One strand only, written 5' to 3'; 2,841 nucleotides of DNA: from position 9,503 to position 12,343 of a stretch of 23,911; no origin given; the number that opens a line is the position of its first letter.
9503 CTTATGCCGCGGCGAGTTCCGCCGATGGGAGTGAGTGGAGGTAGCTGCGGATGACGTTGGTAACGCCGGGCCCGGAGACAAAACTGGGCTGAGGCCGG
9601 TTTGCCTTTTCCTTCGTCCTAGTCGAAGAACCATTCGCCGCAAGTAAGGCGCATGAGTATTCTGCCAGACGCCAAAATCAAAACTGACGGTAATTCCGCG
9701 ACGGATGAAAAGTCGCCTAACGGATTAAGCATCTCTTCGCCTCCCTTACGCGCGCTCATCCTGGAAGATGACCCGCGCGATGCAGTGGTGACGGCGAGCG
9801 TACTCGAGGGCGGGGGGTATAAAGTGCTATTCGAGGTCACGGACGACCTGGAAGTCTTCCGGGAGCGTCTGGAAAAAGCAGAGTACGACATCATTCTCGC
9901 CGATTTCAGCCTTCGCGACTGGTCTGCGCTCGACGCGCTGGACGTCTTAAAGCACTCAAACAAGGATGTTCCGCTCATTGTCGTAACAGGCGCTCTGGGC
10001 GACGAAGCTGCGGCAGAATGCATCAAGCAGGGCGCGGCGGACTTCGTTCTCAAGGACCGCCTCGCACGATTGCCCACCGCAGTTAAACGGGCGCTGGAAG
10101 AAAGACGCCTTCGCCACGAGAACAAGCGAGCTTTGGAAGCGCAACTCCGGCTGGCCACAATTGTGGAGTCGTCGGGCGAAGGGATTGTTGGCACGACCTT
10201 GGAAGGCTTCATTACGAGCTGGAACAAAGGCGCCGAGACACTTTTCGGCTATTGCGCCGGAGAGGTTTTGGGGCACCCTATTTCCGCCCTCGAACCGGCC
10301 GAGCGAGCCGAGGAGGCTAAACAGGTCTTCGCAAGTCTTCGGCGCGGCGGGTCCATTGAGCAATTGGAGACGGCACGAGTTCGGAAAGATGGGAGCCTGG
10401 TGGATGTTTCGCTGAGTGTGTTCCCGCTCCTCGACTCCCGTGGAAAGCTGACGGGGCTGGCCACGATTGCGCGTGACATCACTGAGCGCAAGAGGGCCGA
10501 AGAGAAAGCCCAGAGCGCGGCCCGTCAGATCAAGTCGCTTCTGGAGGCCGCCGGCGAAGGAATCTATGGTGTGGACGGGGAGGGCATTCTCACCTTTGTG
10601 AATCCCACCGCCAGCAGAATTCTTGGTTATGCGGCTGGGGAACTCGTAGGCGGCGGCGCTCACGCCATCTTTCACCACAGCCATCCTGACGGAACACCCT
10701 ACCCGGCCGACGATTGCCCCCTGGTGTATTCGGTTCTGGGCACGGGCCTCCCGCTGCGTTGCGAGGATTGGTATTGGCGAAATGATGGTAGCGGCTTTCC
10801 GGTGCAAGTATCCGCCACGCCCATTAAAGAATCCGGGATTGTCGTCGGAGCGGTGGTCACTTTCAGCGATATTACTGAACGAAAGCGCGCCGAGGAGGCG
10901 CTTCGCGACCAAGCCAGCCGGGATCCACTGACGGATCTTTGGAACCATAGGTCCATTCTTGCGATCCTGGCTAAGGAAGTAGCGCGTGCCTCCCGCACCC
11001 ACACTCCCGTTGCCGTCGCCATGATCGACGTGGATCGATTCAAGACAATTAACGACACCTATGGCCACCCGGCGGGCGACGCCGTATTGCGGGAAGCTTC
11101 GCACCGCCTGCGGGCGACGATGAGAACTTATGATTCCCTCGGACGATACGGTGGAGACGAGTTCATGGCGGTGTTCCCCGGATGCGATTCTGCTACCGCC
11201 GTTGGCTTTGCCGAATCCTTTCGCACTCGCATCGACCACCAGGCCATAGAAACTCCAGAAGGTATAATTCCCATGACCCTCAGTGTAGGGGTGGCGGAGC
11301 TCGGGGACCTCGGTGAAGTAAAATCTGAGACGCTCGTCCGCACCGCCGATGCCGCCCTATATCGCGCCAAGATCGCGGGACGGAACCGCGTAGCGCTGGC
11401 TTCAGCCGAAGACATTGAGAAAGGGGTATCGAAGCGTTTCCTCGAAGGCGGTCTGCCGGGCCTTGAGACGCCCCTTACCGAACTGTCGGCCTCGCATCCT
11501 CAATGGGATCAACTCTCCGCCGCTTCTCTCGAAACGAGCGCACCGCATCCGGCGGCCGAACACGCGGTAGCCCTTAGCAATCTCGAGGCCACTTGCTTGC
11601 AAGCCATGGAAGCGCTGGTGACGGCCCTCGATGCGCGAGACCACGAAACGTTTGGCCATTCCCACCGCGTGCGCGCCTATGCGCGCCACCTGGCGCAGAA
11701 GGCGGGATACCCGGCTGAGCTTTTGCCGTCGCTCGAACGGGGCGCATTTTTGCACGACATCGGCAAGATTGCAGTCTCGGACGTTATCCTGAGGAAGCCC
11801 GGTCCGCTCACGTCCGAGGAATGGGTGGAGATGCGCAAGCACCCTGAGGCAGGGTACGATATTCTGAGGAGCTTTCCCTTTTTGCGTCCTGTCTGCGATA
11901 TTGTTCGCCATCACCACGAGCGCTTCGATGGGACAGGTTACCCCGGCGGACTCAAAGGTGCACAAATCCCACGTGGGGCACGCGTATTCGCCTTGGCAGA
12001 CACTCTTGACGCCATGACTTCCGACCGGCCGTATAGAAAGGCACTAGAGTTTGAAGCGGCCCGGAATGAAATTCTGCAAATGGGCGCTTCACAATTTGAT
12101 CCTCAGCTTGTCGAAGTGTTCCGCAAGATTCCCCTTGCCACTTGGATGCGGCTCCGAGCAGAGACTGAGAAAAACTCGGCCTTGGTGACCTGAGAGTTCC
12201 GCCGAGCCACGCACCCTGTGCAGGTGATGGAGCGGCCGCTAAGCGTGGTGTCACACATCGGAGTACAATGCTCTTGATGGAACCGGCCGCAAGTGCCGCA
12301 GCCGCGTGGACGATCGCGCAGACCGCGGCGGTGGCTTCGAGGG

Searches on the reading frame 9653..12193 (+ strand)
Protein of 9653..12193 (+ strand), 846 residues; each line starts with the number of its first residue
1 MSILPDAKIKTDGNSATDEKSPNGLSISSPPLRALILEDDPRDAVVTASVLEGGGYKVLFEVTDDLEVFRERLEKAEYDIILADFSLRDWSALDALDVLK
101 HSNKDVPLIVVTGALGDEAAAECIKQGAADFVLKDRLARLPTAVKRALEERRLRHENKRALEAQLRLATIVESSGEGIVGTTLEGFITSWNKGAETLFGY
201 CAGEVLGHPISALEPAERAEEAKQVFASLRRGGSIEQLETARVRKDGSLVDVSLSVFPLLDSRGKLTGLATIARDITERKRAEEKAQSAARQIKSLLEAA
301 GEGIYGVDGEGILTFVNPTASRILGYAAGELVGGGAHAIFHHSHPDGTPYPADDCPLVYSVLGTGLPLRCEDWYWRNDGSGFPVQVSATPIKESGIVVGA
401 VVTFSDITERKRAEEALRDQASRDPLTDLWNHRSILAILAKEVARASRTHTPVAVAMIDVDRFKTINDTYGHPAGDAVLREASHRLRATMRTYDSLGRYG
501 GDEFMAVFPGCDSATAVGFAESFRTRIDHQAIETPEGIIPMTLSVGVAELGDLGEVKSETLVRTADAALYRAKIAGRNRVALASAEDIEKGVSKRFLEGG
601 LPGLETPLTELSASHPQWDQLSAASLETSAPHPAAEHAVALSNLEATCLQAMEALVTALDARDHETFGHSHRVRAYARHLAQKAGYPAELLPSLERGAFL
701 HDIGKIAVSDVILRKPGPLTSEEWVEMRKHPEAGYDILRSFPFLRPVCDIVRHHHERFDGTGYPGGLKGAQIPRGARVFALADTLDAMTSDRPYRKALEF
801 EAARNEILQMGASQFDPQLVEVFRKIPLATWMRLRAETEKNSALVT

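Call 8: search_protein_families(library=pfam, proteins=[window:9653-12193:+], max_evalue=0.01)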
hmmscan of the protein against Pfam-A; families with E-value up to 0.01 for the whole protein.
window:9653-12193:+ (846 aa): 14 families
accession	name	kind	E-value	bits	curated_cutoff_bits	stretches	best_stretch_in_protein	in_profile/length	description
PF00990.26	GGDEF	-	1e-41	142.8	23.8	1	421-579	1-161/161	Diguanylate cyclase, GGDEF domain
PF13487.12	HD_5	-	1.1e-39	136.3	27.2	1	655-819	3-170/170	HD domain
PF13426.13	PAS_9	-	9.5e-29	100.2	27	2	176-278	2-103/103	PAS domain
PF00989.32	PAS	-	2e-22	79.8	22.6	2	166-276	2-113/113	PAS fold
PF01966.28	HD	-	2.8e-22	79.6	22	1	666-788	1-116/116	HD domain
PF08448.16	PAS_4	-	5.8e-22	78.4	23.1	2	172-281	2-110/110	PAS fold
PF00072.30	Response_reg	-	1.8e-12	47.8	30.2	1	35-143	2-109/111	Response regulator receiver domain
PF13188.13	PAS_8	-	2.2e-12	46.8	21.8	2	292-333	2-44/65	PAS domain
PF08447.18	PAS_3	-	3.5e-10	40.5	25.6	1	188-270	2-86/89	PAS fold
PF12860.13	PAS_7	-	5.5e-07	30.2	27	1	299-415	3-115/115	PAS fold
PF08668.18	HDOD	-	0.00013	22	22.9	0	664-756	93-195/196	HDOD domain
PF13596.12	PAS_10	-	0.00061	20.8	22.1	0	190-277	24-106/106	PAS domain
PF12282.15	GAF_PdtaS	-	0.0092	16.3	23.7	0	350-414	73-135/145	Histidine kinase PdtaS, GAF domain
PF05165.17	GCH_III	-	0.0099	15.6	21.3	0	410-518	95-195/246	GTP cyclohydrolase III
